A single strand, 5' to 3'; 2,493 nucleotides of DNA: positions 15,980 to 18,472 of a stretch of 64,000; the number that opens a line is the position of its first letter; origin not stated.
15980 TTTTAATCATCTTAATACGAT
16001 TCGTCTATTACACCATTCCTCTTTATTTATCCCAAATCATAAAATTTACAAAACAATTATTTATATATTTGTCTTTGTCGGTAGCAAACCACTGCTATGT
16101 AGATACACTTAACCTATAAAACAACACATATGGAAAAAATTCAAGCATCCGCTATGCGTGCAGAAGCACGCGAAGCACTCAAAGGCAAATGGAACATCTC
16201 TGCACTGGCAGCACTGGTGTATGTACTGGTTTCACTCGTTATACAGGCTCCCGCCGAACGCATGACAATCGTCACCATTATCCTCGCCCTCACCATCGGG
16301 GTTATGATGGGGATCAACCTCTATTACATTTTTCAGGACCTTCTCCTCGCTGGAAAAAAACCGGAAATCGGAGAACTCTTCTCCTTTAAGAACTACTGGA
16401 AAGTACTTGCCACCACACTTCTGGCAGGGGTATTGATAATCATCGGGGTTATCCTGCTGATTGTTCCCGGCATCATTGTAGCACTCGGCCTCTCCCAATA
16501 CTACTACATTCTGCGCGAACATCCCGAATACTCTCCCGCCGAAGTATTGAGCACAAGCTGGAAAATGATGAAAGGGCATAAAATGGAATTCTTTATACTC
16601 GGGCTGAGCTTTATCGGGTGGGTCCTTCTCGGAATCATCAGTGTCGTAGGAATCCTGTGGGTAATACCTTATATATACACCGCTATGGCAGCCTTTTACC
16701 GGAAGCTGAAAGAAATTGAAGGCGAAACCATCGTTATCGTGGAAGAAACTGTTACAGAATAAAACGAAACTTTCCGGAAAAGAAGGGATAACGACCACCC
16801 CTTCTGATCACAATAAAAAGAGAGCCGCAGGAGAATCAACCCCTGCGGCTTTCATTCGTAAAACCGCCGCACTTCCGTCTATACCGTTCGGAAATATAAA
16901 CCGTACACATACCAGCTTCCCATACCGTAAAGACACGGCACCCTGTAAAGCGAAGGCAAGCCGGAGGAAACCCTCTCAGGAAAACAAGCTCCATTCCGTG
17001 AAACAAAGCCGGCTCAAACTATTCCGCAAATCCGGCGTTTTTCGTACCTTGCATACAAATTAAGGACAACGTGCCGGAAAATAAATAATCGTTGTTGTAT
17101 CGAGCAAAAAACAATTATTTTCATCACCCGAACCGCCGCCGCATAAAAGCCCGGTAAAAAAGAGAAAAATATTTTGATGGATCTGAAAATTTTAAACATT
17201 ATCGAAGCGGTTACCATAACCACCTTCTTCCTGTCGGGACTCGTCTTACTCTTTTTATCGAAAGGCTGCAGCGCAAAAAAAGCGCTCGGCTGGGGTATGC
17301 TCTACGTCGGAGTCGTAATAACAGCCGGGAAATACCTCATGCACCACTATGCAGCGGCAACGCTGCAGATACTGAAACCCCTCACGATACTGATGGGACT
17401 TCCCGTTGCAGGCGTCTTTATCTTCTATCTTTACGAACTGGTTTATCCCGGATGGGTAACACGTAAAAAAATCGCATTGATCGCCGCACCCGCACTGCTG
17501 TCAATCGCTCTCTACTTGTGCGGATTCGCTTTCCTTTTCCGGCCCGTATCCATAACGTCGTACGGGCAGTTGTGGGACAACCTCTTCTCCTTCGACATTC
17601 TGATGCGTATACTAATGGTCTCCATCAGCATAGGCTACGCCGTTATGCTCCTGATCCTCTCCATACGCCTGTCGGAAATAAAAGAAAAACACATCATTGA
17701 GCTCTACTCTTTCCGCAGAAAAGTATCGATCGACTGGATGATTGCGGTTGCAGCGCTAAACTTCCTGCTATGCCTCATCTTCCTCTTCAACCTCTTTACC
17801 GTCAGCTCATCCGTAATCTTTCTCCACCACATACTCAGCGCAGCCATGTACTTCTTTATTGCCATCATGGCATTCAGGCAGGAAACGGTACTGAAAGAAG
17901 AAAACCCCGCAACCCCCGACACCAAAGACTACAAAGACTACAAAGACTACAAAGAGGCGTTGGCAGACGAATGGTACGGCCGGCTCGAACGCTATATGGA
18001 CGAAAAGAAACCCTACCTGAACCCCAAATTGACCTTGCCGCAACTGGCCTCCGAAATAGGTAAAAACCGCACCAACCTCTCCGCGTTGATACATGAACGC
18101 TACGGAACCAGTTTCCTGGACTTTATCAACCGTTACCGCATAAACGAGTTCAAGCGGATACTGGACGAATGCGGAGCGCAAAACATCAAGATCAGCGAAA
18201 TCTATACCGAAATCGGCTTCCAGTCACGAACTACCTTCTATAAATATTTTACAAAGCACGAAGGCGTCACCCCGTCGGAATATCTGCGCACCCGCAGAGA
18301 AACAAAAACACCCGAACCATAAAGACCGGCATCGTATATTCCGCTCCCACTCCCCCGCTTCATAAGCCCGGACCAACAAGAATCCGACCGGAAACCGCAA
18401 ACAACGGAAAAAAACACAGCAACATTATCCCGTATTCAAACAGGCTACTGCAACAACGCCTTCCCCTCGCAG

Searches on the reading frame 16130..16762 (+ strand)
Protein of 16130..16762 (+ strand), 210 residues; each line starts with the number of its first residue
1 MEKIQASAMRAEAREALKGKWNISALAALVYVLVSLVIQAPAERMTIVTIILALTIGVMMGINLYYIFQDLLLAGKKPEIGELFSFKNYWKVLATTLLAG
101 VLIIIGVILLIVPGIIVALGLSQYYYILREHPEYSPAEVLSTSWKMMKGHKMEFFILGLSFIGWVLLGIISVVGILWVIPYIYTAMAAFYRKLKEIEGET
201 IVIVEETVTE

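Call 40: search_protein_families(library=pfam, proteins=[window:16130-16762:+], max_evalue=0.001)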
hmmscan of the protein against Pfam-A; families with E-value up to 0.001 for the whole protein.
window:16130-16762:+ (210 aa): 1 family
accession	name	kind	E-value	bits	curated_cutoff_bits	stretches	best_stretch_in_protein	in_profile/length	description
PF06161.16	DUF975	-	4.1e-31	109.1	34.8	2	101-195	146-241/243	Protein of unknown function (DUF975)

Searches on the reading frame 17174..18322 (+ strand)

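Call 40: search_protein_families(library=pfam, proteins=[window:17174-18322:+], max_evalue=0.001)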
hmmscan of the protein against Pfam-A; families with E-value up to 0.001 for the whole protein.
window:17174-18322:+ (382 aa): 2 families
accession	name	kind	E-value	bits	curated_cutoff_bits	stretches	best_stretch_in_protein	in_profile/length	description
PF12833.13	HTH_18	-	2.1e-16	60.4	33.6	1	291-372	1-79/80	Helix-turn-helix domain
PF00165.29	HTH_AraC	-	2.2e-09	37.7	26.6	1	336-372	7-42/42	Bacterial regulatory helix-turn-helix proteins, AraC family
